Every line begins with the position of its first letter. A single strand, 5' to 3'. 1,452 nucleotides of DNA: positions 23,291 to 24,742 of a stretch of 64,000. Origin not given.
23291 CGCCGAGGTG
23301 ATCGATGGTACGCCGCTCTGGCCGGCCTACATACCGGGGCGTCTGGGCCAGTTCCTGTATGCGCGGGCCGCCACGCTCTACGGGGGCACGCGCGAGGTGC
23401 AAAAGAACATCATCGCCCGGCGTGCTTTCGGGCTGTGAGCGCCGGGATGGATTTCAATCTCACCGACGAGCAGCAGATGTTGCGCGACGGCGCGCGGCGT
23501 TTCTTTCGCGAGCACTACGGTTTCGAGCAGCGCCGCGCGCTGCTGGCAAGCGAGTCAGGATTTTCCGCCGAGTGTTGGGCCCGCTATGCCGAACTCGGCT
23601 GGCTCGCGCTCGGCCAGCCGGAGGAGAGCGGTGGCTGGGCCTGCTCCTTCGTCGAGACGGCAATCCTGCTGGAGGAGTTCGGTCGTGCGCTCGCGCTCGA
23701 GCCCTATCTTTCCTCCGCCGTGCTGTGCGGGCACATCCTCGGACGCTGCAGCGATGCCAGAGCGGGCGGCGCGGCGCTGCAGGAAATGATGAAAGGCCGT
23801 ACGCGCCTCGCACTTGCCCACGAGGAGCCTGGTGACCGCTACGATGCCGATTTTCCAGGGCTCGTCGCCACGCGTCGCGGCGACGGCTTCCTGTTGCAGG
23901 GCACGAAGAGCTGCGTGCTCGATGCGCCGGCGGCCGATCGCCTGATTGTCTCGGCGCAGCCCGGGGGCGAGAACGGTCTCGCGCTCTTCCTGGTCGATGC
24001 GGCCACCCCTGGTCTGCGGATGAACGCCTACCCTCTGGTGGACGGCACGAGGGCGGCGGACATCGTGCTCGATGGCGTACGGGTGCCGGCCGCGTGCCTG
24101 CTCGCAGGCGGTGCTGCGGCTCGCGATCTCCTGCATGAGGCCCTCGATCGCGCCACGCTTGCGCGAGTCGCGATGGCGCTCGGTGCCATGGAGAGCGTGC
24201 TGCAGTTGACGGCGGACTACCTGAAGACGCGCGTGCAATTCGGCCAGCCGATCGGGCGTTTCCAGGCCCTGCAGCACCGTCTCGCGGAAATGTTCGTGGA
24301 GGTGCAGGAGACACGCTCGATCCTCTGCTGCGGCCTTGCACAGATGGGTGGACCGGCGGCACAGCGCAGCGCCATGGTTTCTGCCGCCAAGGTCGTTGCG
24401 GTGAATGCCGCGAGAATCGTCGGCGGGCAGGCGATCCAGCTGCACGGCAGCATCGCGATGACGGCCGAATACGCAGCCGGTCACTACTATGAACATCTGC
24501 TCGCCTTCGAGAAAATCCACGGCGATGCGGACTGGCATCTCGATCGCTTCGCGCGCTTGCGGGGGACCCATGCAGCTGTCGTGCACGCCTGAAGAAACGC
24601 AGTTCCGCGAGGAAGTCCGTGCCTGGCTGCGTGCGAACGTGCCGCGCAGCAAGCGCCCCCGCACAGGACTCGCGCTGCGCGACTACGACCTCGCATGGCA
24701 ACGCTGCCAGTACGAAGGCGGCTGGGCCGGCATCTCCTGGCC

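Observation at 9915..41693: Recurring 19-nt partly palindromic motif upstream of at least five plus-strand transcription units of the catabolic island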

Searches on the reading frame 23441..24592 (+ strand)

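Call 12: search_protein_families(library=pfam, proteins=[window:23441-24592:+])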
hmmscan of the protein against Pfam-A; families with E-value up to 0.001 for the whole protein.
window:23441-24592:+ (383 aa): 3 families
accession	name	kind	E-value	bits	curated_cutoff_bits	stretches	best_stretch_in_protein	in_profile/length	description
PF00441.29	Acyl-CoA_dh_1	-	4e-22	79.4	22.4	1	233-372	9-147/150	Acyl-CoA dehydrogenase, C-terminal domain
PF02771.21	Acyl-CoA_dh_N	-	5.3e-14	53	22.9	1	8-91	1-83/113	Acyl-CoA dehydrogenase, N-terminal domain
PF02770.24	Acyl-CoA_dh_M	-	6.9e-09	36.2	33.3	1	129-207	6-91/97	Acyl-CoA dehydrogenase, middle domain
